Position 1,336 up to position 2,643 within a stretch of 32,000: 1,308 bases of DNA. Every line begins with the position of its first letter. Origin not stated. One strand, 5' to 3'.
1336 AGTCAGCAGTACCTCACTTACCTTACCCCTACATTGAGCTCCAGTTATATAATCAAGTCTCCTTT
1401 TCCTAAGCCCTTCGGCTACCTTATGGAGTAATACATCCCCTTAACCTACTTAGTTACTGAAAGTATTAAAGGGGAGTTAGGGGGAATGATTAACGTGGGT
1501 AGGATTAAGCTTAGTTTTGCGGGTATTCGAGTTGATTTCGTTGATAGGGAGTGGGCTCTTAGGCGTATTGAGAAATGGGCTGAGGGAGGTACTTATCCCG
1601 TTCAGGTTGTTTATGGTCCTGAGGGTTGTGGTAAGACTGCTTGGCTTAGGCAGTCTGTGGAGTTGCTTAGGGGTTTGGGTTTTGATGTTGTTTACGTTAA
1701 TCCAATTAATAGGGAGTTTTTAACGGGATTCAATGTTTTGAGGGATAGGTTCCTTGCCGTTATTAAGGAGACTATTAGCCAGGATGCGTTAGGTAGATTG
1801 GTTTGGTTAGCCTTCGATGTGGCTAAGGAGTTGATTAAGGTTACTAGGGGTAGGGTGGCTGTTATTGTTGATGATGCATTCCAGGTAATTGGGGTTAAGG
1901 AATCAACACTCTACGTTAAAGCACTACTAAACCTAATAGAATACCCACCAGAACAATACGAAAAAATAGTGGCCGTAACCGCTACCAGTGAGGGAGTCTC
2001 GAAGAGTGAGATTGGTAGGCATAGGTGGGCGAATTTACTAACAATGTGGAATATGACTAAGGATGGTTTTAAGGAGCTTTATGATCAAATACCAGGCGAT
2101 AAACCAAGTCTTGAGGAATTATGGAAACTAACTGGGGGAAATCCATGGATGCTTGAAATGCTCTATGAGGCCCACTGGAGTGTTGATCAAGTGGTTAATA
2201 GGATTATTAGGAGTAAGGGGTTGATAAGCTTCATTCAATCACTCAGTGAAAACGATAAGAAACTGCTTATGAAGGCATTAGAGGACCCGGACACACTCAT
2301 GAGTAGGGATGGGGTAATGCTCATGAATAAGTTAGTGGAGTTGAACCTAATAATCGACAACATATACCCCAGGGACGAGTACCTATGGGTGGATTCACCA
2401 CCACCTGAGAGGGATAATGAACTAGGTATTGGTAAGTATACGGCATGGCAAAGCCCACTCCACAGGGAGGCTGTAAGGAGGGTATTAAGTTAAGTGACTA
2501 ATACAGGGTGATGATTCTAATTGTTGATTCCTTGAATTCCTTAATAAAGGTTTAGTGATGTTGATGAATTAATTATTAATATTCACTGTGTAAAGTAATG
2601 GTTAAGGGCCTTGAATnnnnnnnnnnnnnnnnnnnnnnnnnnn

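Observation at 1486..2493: Synonymous-codon style flips mid-gene in ATPase paralog 1 (NNT/NNG to NNA/NNC near 1900)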

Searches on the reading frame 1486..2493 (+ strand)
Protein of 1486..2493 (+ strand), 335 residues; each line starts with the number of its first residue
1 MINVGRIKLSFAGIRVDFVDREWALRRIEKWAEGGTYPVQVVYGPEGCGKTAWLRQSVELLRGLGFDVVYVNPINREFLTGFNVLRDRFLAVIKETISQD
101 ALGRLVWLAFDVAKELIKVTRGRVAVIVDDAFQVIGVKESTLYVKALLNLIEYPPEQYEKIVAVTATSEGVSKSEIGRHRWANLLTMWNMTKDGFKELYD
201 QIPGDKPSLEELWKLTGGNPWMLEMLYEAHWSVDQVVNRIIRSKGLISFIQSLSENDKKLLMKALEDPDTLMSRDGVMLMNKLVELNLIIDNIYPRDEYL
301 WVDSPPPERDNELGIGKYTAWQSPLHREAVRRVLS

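Call 7: search_protein_families(library=pfam, proteins=[window:1486-2493:+])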
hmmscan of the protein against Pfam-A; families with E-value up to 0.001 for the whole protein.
window:1486-2493:+ (335 aa): 2 families
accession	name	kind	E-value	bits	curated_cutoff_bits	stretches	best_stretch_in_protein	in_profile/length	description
PF01637.24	ATPase_2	-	7.4e-73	245.5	33.2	1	18-226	1-225/225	ATPase domain predominantly from Archaea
PF25199.1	nSTAND_NTPase5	-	0.00023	21.5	34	0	27-82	31-87/145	Novel STAND NTPase 5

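Call 11: find_homologous_proteins(query=window:1486-2490:+)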
Query window:1486-2490:+ (335 aa): 1673 proteins with E <= 0.001 among 4010 candidates; the best 120 are listed.
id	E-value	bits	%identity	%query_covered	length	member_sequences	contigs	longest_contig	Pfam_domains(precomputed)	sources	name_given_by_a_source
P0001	9.8e-223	756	100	100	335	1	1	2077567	PF01637.25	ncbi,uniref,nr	ncbi:ATP-binding protein [Caldivirga maquilingensis]|uniref:ATPase domain-containing protein n=1 Tax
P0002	1.6e-220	749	100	99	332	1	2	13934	PF01637.25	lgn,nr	nr:ATP-binding protein [Caldivirga maquilingensis]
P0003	1.7e-152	525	70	99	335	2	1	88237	PF01637.25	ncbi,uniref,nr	ncbi:ATP-binding protein [Vulcanisaeta thermophila]|uniref:ATP-binding protein n=1 Tax=Vulcanisaeta 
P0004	1.6e-148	512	64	99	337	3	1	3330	PF01637.25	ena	-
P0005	6.0e-148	510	66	98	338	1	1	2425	PF01637.25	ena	-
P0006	2.4e-147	508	68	99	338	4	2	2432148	PF01637.25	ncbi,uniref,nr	ncbi:ATP-binding protein [Vulcanisaeta souniana]|uniref:ATPase domain-containing protein n=1 Tax=Vul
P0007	1.2e-145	503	64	98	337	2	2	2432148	PF01637.25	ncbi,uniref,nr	ncbi:ATP-binding protein [Vulcanisaeta souniana]|uniref:ATP-binding protein n=1 Tax=Vulcanisaeta sou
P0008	4.9e-145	501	64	98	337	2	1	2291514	PF13401.13,PF01637.25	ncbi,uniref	ncbi:hypothetical protein JCM16161A_21910 [Vulcanisaeta sp. JCM 16161]|uniref:ATP-binding protein n=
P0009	5.1e-145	501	68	99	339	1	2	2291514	PF01637.25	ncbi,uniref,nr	ncbi:hypothetical protein JCM16161A_21950 [Vulcanisaeta sp. JCM 16161]|uniref:ATP-binding protein n=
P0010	5.8e-144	497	64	99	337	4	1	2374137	PF01637.25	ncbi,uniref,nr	ncbi:ATP-binding protein [Vulcanisaeta distributa]|uniref:ATP-binding protein n=1 Tax=Vulcanisaeta d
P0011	9.5e-144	496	63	99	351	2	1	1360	PF01637.25,PF25199.2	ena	-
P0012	3.4e-143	495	63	98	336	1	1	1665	PF01637.25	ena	-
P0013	2.1e-141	489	62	99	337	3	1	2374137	PF01637.25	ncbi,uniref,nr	ncbi:ATP-binding protein [Vulcanisaeta distributa]|uniref:ATP-binding protein n=1 Tax=Vulcanisaeta d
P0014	2.4e-141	489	62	98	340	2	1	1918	PF01637.25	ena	-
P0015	2.9e-141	488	63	98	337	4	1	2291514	PF01637.25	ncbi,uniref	ncbi:ATP-binding protein [Vulcanisaeta sp. JCM 16161]|uniref:ATP-binding protein n=1 Tax=Vulcanisaet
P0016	1.8e-140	486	62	98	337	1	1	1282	PF01637.25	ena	-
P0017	1.2e-136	473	62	99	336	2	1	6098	PF01637.25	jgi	-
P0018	1.3e-136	473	62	99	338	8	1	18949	PF13401.13,PF01637.25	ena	-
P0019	1.3e-135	470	65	93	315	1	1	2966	PF01637.25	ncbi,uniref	ncbi:ATP-binding protein, partial [Caldivirga sp.]|uniref:ATP-binding protein n=1 Tax=Caldivirga sp.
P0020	1.9e-133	463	63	99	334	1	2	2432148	PF01637.25,PF25199.2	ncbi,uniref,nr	ncbi:ATP-binding protein [Vulcanisaeta souniana]|uniref:ATPase domain-containing protein n=1 Tax=Vul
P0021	9.0e-133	460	64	98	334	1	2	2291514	PF01637.25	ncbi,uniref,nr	ncbi:hypothetical protein JCM16161A_21960 [Vulcanisaeta sp. JCM 16161]|uniref:ATP-binding protein n=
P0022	1.3e-132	460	61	99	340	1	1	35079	PF01637.25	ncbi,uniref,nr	ncbi:ATP-binding protein [Vulcanisaeta distributa]|uniref:ATP-binding protein n=1 Tax=Vulcanisaeta d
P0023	7.0e-132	457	62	98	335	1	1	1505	PF01637.25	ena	-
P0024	1.2e-130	453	59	99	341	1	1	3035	PF01637.25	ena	-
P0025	1.4e-130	453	59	98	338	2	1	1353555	PF01637.25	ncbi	ncbi:ATP-binding protein [Vulcanisaeta sp. JCM 14467]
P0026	5.5e-130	451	59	99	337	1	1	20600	PF01637.25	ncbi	ncbi:MAG: ATP-binding protein [Sulfolobales archaeon]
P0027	2.6e-129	449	60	98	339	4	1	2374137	PF01637.25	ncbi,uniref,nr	ncbi:ATP-binding protein [Vulcanisaeta distributa]|uniref:ATPase n=1 Tax=Vulcanisaeta distributa (st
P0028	2.8e-129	449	59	98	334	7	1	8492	PF01637.25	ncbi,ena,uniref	ncbi:ATP-binding protein [Caldivirga sp.]|uniref:ATP-binding protein n=1 Tax=Caldivirga sp. TaxID=20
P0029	1.1e-128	447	58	99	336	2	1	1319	PF01637.25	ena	-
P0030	5.0e-128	445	56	99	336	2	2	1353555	PF01637.25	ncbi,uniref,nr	ncbi:ATP-binding protein [Vulcanisaeta sp. JCM 14467]|uniref:ATP-binding protein n=1 Tax=Vulcanisaet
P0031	5.2e-128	445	58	99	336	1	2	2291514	PF01637.25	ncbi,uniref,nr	ncbi:hypothetical protein JCM16161A_22320 [Vulcanisaeta sp. JCM 16161]|uniref:ATP-binding protein n=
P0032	6.6e-128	444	56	99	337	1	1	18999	PF01637.25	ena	-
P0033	4.1e-127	442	57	99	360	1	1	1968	PF01637.25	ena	-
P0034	4.9e-127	441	56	98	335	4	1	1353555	PF01637.25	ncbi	ncbi:ATP-binding protein [Vulcanisaeta sp. JCM 14467]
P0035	1.2e-126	440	59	99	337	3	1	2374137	PF01637.25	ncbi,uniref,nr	ncbi:ATP-binding protein [Vulcanisaeta distributa]|uniref:ATPase n=1 Tax=Vulcanisaeta distributa (st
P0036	1.9e-126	440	65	93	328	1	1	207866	PF01637.25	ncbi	-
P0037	5.7e-126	438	60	99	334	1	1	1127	PF01637.25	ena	-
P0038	1.7e-125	436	58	98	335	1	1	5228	PF01637.25,PF00931.29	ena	-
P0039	1.9e-125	436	60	99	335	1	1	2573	PF01637.25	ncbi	ncbi:MAG: ATP-binding protein [Vulcanisaeta sp.]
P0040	3.0e-125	436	57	99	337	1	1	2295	PF01637.25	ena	-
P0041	6.1e-125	435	58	98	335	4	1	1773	PF13401.13,PF01637.25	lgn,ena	-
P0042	2.0e-124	433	57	99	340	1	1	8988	PF01637.25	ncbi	ncbi:MAG: ATP-binding protein [Sulfolobales archaeon]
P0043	2.2e-124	433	60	98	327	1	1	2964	PF01637.25,PF25199.2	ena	-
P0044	3.0e-124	432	59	98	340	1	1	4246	PF01637.25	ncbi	ncbi:MAG: ATP-binding protein [Sulfolobales archaeon]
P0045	4.8e-124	432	57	99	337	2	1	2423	PF01637.25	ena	-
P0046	1.1e-123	430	56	99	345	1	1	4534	PF01637.25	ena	-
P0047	1.3e-123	430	57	98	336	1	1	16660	PF01637.25,PF25199.2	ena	-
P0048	4.5e-123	428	55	99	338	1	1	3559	PF01637.25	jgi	-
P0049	7.0e-123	428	57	98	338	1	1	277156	PF01637.25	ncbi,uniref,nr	ncbi:ATP-binding protein [Ignisphaera sp. 4213-co]|uniref:ATP-binding protein n=1 Tax=Ignisphaera cu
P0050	1.1e-122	427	56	99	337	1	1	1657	PF13401.13,PF01637.25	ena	-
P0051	2.4e-122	426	56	99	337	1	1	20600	PF01637.25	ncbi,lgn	ncbi:MAG: ATP-binding protein [Sulfolobales archaeon]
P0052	2.5e-122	426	56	99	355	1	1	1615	PF01637.25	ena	-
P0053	2.8e-122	426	56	99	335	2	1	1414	PF01637.25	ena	-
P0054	3.5e-122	425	57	99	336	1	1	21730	PF01637.25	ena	-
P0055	4.3e-122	425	54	99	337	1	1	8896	PF01637.25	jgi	jgi:GTPase SAR1 family protein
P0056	5.1e-122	425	57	99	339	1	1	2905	PF01637.25,PF25199.2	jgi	jgi:hypothetical protein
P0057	7.3e-122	424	56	99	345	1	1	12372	PF01637.25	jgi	jgi:energy-coupling factor transporter ATP-binding protein EcfA2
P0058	9.5e-122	424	55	99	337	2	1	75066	PF01637.25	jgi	-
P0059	1.2e-121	424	57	99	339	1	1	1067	PF01637.25,PF25199.2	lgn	-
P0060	1.7e-121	423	60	98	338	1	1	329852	PF01637.25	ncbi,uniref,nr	ncbi:ATP-binding protein [Vulcanisaeta distributa]|uniref:ATP-binding protein n=1 Tax=Vulcanisaeta d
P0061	2.2e-121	423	58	98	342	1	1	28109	PF01637.25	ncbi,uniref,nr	ncbi:ATP-binding protein [Caldivirga sp. UBA161]|uniref:ATP-binding protein n=1 Tax=Caldivirga sp. U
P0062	2.9e-121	422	54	99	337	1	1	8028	PF01637.25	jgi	jgi:GTPase SAR1 family protein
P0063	4.2e-121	422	55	98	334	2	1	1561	PF01637.25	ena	-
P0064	4.2e-121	422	54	99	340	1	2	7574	PF01637.25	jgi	jgi:GTPase SAR1 family protein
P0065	5.7e-121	422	56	98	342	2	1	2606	PF01637.25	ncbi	ncbi:MAG: ATP-binding protein [Infirmifilum sp.]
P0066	8.6e-121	421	55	99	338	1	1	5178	PF01637.25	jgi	-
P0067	8.8e-121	421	57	99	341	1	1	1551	PF13401.13,PF01637.25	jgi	jgi:energy-coupling factor transporter ATP-binding protein EcfA2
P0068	9.0e-121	421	54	100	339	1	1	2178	PF01637.25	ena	-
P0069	1.0e-120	421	54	99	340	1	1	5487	PF01637.25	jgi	-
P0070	1.1e-120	421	55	100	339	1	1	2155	PF01637.25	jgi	jgi:hypothetical protein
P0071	1.1e-120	421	54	99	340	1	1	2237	PF01637.25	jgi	-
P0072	1.1e-120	421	54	100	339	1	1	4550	PF01637.25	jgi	-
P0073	1.2e-120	420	57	99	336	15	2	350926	PF13401.13,PF01637.25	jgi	jgi:energy-coupling factor transporter ATP-binding protein EcfA2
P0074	1.4e-120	420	58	97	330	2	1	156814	PF01637.25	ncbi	-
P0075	1.5e-120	420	55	98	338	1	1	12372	PF01637.25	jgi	jgi:hypothetical protein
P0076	2.0e-120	420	53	100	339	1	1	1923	PF01637.25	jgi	jgi:GTPase SAR1 family protein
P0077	2.5e-120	419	57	99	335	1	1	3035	PF01637.25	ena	-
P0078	2.5e-120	419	56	99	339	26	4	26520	PF01637.25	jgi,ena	-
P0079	3.0e-120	419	53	100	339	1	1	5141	PF01637.25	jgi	-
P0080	3.2e-120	419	54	99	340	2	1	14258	PF01637.25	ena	-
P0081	3.7e-120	419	53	100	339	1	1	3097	PF01637.25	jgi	-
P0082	6.0e-120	418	54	99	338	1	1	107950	PF01637.25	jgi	jgi:GTPase SAR1 family protein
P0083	8.1e-120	418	54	99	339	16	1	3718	PF01637.25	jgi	jgi:GTPase SAR1 family protein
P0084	8.5e-120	418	56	99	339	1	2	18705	PF01637.25,PF25199.2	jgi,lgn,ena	-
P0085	9.7e-120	417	56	99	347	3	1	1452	PF01637.25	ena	-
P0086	1.1e-119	417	65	83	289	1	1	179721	PF01637.25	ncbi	-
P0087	1.1e-119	417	52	100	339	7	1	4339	PF01637.25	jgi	jgi:energy-coupling factor transporter ATP-binding protein EcfA2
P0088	1.6e-119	417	54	99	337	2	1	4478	PF13401.13,PF01637.25,PF25199.2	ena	-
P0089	1.6e-119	417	59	94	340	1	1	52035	PF13401.13,PF01637.25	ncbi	ncbi:MAG: ATP-binding protein [Sulfolobales archaeon]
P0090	1.6e-119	417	54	99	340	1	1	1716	PF01637.25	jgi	jgi:GTPase SAR1 family protein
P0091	1.6e-119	417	55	98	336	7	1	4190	PF01637.25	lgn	-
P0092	2.2e-119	416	53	100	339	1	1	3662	PF01637.25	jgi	jgi:hypothetical protein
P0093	2.5e-119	416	52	99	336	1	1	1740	PF00004.36,PF01637.25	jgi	jgi:hypothetical protein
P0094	3.3e-119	416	54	99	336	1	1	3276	PF01637.25,PF25199.2,PF13191.13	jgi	jgi:energy-coupling factor transporter ATP-binding protein EcfA2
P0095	3.6e-119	416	53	100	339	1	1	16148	PF01637.25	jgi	-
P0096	4.4e-119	415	54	99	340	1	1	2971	PF01637.25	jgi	jgi:GTPase SAR1 family protein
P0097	6.0e-119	415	54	99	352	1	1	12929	PF01637.25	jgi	jgi:energy-coupling factor transporter ATP-binding protein EcfA2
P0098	8.0e-119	414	55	99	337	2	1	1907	PF01637.25,PF25199.2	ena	-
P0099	8.1e-119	414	53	99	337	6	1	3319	PF01637.25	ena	-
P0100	8.1e-119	414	55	99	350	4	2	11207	PF01637.25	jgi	-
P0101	8.8e-119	414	54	99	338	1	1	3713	PF01637.25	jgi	jgi:GTPase SAR1 family protein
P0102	1.1e-118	414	56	100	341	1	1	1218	PF01637.25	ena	-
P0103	1.1e-118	414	52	99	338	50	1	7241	PF01637.25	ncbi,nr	ncbi:MAG: ATP-binding protein [Vulcanisaeta sp.]|nr:ATP-binding protein [Vulcanisaeta sp.]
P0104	1.4e-118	414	54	100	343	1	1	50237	PF01637.25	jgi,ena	-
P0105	1.4e-118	414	56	99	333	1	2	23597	PF01637.25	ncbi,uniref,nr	ncbi:ATP-binding protein [Pyrobaculum aerophilum]|uniref:AAA family ATPase n=1 Tax=Pyrobaculum aerop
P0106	1.7e-118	413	54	99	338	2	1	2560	PF01637.25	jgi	-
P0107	2.1e-118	413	54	99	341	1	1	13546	PF01637.25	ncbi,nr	ncbi:MAG: ATP-binding protein [Desulfurococcales archaeon]|nr:ATP-binding protein [Desulfurococcales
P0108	2.1e-118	413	55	98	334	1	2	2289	PF01637.25,PF25199.2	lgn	-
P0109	2.5e-118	413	54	99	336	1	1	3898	PF13604.13,PF01637.25,PF25199.2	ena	-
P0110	4.0e-118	412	54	100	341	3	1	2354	PF01637.25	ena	-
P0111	4.4e-118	412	54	99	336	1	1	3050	PF01637.25,PF25199.2,PF13191.13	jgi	jgi:energy-coupling factor transporter ATP-binding protein EcfA2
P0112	6.3e-118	412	53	98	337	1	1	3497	PF01637.25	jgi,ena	-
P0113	7.4e-118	411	53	99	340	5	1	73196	PF01637.25,PF25199.2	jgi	jgi:GTPase SAR1 family protein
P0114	9.7e-118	411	54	99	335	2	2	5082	PF01637.25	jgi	-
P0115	1.1e-117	411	56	99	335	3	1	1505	PF01637.25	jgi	-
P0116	1.1e-117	411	54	99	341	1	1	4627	PF01637.25,PF25199.2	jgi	-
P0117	1.1e-117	411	54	99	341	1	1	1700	PF01637.25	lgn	-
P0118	1.3e-117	411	55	98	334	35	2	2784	PF01637.25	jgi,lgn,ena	-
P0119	1.4e-117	410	54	99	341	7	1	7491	PF01637.25,PF25199.2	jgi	jgi:hypothetical protein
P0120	1.8e-117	410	54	99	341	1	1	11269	PF01637.25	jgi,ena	-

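Call 13: find_related_loci(query=A1, collection=genome_contigs, flank=6000)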
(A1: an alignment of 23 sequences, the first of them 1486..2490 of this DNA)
Query A1 (335 aa) in genome_contigs; peptide patterns used: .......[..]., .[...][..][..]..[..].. (x = any residue, [..] = any of these).
422 stretches matched a pattern; 171 encode a relative of the query (tblastn E <= 1e-3); the best 80 are kept; 79 distinct loci.
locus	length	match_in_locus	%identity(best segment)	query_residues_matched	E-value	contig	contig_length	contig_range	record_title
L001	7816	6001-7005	64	3-335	7e-153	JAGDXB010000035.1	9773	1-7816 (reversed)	MAG: Vulcanisaeta sp. isolate KMA_Bin30 NODE_1800_length_9773_cov_4.422412, whole genome shotgun sequence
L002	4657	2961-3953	66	6-334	2e-149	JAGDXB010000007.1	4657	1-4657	MAG: Vulcanisaeta sp. isolate KMA_Bin30 NODE_3703_length_4657_cov_6.020643, whole genome shotgun sequence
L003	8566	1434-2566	61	3-335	5e-133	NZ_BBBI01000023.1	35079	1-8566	Vulcanisaeta distributa JCM 11216, whole genome shotgun sequence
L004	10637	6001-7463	56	2-335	8e-131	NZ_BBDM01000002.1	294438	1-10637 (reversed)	Vulcanisaeta sp. JCM 14467, whole genome shotgun sequence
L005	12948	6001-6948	65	25-335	3e-129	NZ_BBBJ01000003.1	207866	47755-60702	Vulcanisaeta distributa JCM 11217, whole genome shotgun sequence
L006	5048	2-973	58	14-335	5e-129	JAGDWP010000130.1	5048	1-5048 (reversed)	MAG: Nitrososphaerales archaeon isolate KUA_Bin06 NODE_3042_length_5048_cov_13.080112, whole genome shotgun sequence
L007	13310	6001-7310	58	4-334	8e-126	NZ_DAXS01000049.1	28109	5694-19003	MAG: Caldivirga sp. UBA161 UBA161_contig_1577, whole genome shotgun sequence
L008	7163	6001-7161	60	6-334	6e-125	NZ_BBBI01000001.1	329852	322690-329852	Vulcanisaeta distributa JCM 11216, whole genome shotgun sequence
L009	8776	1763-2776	54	1-335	4e-123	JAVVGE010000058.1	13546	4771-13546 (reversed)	MAG: Desulfurococcales archaeon isolate PSS.bin.19 NODE_685_length_13546_cov_88.724261, whole genome shotgun sequence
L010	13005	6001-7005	54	3-334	9e-121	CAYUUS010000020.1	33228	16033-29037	MAG TPA_asm: uncultured Ignisphaera sp. isolate SRP104967_co1_57 genome assembly, contig: NODE_416_length_33228_cov_396.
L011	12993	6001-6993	56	6-334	6e-121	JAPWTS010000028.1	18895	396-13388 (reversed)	MAG: Thermofilales archaeon isolate RSNS8 scaffold_579_c1, whole genome shotgun sequence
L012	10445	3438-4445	52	1-334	5e-120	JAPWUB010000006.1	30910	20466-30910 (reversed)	MAG: Desulfurococcales archaeon isolate RSNS17 scaffold_266_c1, whole genome shotgun sequence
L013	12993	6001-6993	56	8-334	9e-119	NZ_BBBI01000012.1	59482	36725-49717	Vulcanisaeta distributa JCM 11216, whole genome shotgun sequence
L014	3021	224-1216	52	6-334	2e-122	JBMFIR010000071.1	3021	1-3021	MAG: Sulfolobales archaeon isolate KM4324-28 NODE_71_length_3021_cov_0.821332, whole genome shotgun sequence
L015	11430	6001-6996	54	6-334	4e-117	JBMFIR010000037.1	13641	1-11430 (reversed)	MAG: Sulfolobales archaeon isolate KM4324-28 NODE_37_length_13641_cov_1.615158, whole genome shotgun sequence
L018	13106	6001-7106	51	6-335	2e-115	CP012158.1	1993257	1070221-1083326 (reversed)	Pyrobaculum sp. WP30, complete genome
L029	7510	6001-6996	49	6-335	5e-111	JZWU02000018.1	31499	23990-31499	MAG: Vulcanisaeta sp. AZ3 NODE_50_length_31499_cov_5.730818, whole genome shotgun sequence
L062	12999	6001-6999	47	3-334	7e-98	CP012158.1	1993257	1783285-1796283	Pyrobaculum sp. WP30, complete genome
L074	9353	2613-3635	48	3-335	1e-95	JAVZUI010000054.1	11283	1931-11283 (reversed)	MAG: Pyrobaculum sp. isolate DRTY-8_201808_bins_12 DRTY-8_201808_bins_12_scaffold_54, whole genome shotgun sequence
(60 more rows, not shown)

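Call 28: search_protein_families(library=pfam, proteins=[L029:877-2466:-, L029:190-864:-, L074:6881-7540:-, L004:1318-1773:-, L062:8085-9257:-, L018:44-760:+])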
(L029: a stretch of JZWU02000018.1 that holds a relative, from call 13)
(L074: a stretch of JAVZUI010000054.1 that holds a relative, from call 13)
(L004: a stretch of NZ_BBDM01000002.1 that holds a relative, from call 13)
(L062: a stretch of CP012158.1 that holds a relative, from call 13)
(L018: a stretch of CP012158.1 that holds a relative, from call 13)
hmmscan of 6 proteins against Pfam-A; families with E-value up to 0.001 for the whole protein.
L029:877-2466:- (530 aa): 2 families
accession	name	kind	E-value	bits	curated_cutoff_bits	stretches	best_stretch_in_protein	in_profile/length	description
PF13520.12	AA_permease_2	-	1.4e-26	93.8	27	1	18-428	1-404/427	Amino acid permease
PF00324.27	AA_permease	-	9.8e-21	74.4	24.6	1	23-424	2-416/470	Amino acid permease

L029:190-864:- (225 aa): 1 family
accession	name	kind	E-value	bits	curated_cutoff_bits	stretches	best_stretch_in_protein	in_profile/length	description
PF03463.20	eRF1_1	-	1.8e-13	51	23.8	1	30-133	12-110/123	eRF1 domain 1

L074:6881-7540:- (220 aa): 1 family
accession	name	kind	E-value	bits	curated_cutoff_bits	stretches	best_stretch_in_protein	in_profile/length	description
PF17952.6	Cas6_N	-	1.2e-06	29.2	27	1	41-125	3-91/115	Cas6 N-terminal domain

L004:1318-1773:- (152 aa): 0 families

L062:8085-9257:- (391 aa): 5 families
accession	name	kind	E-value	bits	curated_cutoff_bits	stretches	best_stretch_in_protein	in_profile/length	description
PF25145.1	NfeD1b_N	-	3.2e-16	59.9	40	1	24-141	5-126/189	NfeD1b, N-terminal domain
PF01957.25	NfeD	-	1.7e-14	54.2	29.1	1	331-386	3-57/57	NfeD-like C-terminal, partner-binding domain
PF24961.1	NfeD_membrane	-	4.6e-12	46.5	26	1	198-311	2-117/119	NfeD integral membrane domain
PF00574.28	CLP_protease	-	6.9e-06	26.5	20.2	1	23-112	18-109/182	Clp protease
PF01972.22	SDH_protease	-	1.6e-05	24.5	31.3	1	49-141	91-176/286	ClpP-like SDH-type serine proteinase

L018:44-760:+ (238 aa): 4 families
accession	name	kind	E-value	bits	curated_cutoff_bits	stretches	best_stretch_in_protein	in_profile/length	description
PF07726.17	AAA_3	-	2.1e-26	92.8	27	1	2-99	33-130/131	ATPase family associated with various cellular activities (AAA)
PF17863.7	AAA_lid_2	-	4.4e-19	68.4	22.7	1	159-226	3-72/74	AAA lid domain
PF07728.20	AAA_5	-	4.7e-06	27.1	22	1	4-98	36-139/139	AAA domain (dynein-related subfamily)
PF17855.7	MCM_lid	-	0.00031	21.6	27.4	1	146-202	20-80/87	MCM AAA-lid domain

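Call 34: find_encoding_contigs(protein=P0003, flank=10000, max_places=2)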
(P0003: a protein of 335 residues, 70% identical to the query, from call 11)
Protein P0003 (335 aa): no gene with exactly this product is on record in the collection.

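Call 35: find_encoding_contigs(protein=P0006, flank=10000, max_places=2)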
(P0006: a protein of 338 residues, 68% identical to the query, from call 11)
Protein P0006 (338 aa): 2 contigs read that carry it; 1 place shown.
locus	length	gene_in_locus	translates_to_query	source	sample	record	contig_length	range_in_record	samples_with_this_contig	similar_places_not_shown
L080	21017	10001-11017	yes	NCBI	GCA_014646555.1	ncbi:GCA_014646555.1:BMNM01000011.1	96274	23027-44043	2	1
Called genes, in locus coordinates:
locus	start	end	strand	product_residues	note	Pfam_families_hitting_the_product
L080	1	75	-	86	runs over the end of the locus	-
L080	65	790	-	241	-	PF25939:DUF7982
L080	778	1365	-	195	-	PF07760:DUF1616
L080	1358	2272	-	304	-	PF07760:DUF1616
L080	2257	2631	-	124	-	-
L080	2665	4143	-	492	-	PF01943:Polysacc_synt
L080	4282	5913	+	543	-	-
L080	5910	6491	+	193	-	-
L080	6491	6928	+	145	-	-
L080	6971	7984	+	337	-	PF01637:ATPase_2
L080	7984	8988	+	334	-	PF01637:ATPase_2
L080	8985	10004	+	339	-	PF01637:ATPase_2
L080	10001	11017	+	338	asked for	PF01637:ATPase_2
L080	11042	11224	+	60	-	-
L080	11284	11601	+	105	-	PF05942:PaREP1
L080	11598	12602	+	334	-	PF25199:nSTAND_NTPase5 (faint), PF01637:ATPase_2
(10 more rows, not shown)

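Call 36: find_encoding_contigs(protein=P0001, flank=10000, max_places=3)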
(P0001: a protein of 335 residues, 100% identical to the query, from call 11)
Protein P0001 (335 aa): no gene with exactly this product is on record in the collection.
